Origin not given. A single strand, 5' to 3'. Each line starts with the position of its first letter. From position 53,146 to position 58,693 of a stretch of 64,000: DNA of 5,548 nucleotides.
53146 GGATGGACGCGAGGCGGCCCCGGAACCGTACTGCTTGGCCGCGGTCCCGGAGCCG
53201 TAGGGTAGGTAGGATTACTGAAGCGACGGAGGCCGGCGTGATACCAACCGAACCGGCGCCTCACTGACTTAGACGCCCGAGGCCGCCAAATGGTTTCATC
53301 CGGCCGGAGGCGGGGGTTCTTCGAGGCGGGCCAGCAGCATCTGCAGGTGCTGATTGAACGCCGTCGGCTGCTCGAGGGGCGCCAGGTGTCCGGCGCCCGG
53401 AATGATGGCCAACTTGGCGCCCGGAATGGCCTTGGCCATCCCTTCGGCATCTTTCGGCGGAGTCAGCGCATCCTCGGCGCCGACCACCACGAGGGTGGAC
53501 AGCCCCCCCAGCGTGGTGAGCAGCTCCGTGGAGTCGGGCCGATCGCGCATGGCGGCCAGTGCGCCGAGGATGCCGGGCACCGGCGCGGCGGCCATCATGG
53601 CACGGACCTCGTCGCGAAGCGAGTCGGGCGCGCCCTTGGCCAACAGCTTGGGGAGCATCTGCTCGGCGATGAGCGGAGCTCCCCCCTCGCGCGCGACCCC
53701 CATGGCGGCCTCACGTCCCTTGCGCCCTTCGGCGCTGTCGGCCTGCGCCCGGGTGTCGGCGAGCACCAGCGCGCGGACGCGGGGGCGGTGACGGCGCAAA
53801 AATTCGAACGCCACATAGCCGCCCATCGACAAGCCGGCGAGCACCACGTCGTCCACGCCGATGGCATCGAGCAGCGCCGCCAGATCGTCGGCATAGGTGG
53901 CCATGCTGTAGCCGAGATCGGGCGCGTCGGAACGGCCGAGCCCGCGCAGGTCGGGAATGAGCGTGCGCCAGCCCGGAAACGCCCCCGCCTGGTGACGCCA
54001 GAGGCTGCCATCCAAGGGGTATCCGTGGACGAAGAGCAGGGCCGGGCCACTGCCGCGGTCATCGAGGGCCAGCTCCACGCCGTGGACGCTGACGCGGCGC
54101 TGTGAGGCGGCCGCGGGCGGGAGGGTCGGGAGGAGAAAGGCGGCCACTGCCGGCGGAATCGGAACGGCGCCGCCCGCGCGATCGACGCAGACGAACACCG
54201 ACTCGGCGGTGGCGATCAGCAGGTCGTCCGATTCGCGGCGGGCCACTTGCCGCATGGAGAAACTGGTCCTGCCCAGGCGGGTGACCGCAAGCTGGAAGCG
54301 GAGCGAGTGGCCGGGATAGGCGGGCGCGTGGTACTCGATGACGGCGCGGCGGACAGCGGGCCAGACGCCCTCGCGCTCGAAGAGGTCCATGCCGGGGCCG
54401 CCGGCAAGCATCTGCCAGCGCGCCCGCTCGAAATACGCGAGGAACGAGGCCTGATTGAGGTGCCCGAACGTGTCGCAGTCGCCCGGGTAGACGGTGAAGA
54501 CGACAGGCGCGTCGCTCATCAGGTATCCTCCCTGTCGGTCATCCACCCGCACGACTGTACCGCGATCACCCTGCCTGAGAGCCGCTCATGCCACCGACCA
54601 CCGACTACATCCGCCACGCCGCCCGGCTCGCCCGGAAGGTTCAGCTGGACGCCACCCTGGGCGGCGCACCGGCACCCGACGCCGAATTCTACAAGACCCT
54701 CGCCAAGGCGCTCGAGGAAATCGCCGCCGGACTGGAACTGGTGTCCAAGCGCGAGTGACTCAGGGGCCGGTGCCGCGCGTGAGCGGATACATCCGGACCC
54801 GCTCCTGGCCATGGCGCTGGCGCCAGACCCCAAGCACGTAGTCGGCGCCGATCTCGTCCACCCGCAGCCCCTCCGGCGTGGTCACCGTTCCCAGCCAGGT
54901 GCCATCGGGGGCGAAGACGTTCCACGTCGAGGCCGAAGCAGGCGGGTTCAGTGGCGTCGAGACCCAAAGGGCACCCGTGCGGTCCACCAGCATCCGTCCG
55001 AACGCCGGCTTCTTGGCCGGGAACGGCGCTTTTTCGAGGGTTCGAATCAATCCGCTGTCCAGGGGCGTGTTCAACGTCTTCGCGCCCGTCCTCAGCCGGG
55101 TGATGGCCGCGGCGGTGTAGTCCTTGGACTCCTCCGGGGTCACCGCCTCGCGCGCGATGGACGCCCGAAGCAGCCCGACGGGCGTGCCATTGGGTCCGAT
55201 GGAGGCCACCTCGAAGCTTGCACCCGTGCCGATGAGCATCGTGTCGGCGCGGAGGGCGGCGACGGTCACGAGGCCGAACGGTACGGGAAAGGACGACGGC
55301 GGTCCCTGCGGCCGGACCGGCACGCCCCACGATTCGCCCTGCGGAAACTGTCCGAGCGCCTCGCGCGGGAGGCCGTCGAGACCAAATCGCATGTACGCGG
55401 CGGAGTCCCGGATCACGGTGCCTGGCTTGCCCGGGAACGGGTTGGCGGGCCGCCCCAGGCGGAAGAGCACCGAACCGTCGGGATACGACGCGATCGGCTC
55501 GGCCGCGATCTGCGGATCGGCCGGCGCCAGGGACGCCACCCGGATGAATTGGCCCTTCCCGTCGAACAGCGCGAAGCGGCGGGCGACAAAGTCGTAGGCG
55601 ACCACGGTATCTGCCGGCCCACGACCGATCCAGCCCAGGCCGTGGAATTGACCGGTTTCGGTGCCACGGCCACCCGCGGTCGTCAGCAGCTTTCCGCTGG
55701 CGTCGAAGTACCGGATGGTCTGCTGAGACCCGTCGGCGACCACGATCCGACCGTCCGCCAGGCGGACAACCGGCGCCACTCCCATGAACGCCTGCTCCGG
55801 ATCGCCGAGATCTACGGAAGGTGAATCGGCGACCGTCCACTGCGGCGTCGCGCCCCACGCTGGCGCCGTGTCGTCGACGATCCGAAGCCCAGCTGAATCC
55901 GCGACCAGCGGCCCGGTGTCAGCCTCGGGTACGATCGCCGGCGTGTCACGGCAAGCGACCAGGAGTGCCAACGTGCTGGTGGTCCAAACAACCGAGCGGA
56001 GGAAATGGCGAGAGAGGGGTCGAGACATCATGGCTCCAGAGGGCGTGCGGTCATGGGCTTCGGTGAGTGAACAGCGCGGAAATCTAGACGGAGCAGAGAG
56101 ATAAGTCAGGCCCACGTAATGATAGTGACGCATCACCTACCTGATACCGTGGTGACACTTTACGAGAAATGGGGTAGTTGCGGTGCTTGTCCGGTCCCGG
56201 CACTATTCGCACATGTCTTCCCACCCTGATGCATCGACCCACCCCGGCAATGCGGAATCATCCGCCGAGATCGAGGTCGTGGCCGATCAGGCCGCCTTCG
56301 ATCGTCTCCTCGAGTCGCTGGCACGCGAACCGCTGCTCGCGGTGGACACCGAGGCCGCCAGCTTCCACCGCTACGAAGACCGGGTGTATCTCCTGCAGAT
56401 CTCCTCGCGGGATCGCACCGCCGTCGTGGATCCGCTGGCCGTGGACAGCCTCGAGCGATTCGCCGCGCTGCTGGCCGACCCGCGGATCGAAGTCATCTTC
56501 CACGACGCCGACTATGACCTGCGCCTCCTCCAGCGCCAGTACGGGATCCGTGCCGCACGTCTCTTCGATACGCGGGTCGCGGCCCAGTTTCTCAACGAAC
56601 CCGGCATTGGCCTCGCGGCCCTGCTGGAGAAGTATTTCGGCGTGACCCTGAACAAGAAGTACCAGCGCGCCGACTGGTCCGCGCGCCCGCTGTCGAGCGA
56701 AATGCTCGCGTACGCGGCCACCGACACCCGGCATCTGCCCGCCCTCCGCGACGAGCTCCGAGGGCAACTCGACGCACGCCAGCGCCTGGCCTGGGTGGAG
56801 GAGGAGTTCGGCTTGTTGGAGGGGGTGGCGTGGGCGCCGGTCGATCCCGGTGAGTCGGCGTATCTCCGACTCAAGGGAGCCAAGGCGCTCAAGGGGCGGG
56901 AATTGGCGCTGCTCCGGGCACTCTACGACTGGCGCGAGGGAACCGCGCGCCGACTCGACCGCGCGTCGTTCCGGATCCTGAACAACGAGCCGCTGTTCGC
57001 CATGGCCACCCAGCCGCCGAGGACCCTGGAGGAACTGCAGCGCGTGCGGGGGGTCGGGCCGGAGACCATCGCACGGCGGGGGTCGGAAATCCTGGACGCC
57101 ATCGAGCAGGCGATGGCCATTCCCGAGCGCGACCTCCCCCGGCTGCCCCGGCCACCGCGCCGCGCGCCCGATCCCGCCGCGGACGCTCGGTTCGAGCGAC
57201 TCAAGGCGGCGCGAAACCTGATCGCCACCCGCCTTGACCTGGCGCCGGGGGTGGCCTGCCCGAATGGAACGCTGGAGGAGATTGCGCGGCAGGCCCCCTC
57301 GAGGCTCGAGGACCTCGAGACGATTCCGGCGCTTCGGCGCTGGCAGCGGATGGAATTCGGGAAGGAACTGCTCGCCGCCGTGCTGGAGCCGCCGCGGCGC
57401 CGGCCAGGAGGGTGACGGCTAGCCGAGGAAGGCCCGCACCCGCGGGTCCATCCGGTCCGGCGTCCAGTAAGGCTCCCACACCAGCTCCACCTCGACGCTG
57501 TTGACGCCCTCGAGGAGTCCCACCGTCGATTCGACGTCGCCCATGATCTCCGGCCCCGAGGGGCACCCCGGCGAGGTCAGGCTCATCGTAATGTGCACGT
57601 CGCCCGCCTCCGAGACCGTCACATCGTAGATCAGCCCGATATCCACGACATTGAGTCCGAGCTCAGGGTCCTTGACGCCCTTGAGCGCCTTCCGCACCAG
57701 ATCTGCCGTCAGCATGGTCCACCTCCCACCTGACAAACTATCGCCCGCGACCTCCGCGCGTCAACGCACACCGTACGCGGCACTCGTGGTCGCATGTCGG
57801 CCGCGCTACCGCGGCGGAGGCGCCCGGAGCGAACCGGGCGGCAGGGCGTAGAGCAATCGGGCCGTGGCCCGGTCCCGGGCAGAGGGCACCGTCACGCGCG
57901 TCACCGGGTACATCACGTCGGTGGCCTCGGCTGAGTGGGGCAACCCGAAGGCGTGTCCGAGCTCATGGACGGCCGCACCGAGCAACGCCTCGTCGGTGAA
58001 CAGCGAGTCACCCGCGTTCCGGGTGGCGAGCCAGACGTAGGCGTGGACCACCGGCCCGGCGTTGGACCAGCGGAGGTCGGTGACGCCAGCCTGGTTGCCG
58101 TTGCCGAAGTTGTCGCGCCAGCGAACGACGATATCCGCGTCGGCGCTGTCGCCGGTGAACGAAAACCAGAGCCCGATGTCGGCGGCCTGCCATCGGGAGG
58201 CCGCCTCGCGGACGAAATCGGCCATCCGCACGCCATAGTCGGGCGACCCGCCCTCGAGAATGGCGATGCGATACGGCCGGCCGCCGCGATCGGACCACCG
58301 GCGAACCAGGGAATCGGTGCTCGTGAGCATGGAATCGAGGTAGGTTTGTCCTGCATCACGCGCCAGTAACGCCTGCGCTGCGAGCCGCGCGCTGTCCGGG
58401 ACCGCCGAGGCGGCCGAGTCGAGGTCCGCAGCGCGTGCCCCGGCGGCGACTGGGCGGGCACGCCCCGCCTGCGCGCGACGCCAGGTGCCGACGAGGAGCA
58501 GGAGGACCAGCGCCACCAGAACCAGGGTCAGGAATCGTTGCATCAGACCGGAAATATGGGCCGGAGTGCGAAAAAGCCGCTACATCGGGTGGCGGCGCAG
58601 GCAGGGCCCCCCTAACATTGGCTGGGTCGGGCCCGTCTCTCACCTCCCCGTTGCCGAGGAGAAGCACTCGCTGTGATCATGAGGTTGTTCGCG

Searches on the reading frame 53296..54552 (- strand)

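Call 75: search_protein_families(library=pfam, proteins=[window:53296-54552:-], max_evalue=0.00001)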
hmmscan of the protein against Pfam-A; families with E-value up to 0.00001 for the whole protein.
window:53296-54552:- (418 aa): 5 families
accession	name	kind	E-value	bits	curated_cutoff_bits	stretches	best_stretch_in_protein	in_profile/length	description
PF00561.26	Abhydrolase_1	-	2.3e-28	100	25.8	1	170-395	1-244/245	alpha/beta hydrolase fold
PF12697.13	Abhydrolase_6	-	6.2e-24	86.3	26.3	1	172-400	1-215/217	Alpha/beta hydrolase family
PF13279.12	4HBT_2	-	1.2e-21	77.9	25.5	1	22-140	2-122/122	Thioesterase-like superfamily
PF12146.15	Hydrolase_4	-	2.5e-14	53.6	27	1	173-394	8-237/239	Serine aminopeptidase, S33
PF03061.28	4HBT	-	1.3e-10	41.9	20.6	1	29-111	1-77/79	Thioesterase superfamily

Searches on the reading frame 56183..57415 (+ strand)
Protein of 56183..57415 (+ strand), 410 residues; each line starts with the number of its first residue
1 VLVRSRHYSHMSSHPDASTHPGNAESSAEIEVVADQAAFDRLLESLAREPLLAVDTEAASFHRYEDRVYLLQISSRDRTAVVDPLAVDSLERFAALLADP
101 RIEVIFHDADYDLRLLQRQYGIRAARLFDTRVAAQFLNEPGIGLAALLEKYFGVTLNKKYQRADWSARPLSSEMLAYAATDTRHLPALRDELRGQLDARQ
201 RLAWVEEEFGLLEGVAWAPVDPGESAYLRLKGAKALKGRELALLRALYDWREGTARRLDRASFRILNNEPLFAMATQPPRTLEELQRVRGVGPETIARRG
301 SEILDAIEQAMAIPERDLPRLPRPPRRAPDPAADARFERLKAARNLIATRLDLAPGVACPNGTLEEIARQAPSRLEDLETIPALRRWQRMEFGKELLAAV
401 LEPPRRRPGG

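Call 75: search_protein_families(library=pfam, proteins=[window:56183-57415:+], max_evalue=0.00001)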
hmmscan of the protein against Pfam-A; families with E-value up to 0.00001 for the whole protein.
window:56183-57415:+ (410 aa): 2 families
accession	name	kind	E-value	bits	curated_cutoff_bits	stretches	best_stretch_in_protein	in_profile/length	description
PF01612.26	DNA_pol_A_exo1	-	1.8e-42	145.5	23.6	1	31-196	2-172/173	3'-5' exonuclease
PF00570.28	HRDC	-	1.9e-34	117.9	23.8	2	240-307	1-68/68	HRDC domain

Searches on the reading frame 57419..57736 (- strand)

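Call 75: search_protein_families(library=pfam, proteins=[window:57419-57736:-], max_evalue=0.00001)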
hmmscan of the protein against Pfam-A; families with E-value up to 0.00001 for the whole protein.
window:57419-57736:- (105 aa): 1 family
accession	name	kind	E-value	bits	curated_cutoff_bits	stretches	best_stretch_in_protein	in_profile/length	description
PF01883.24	FeS_assembly_P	-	1e-20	74.2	23.5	1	14-84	4-72/73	Iron-sulfur cluster assembly protein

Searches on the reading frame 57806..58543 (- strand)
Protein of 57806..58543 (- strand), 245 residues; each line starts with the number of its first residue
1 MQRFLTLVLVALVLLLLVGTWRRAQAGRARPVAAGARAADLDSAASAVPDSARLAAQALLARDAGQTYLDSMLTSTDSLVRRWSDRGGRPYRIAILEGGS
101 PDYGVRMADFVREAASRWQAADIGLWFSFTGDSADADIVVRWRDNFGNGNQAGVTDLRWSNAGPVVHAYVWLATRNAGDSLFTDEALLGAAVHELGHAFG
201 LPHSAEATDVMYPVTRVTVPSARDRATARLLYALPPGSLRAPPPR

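Call 75: search_protein_families(library=pfam, proteins=[window:57806-58543:-], max_evalue=0.00001)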
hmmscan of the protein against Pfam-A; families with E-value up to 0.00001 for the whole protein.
window:57806-58543:- (245 aa): 1 family
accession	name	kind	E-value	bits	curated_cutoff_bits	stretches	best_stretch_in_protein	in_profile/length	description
PF00413.30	Peptidase_M10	-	5.7e-09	36.5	24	1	109-217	25-138/159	Matrixin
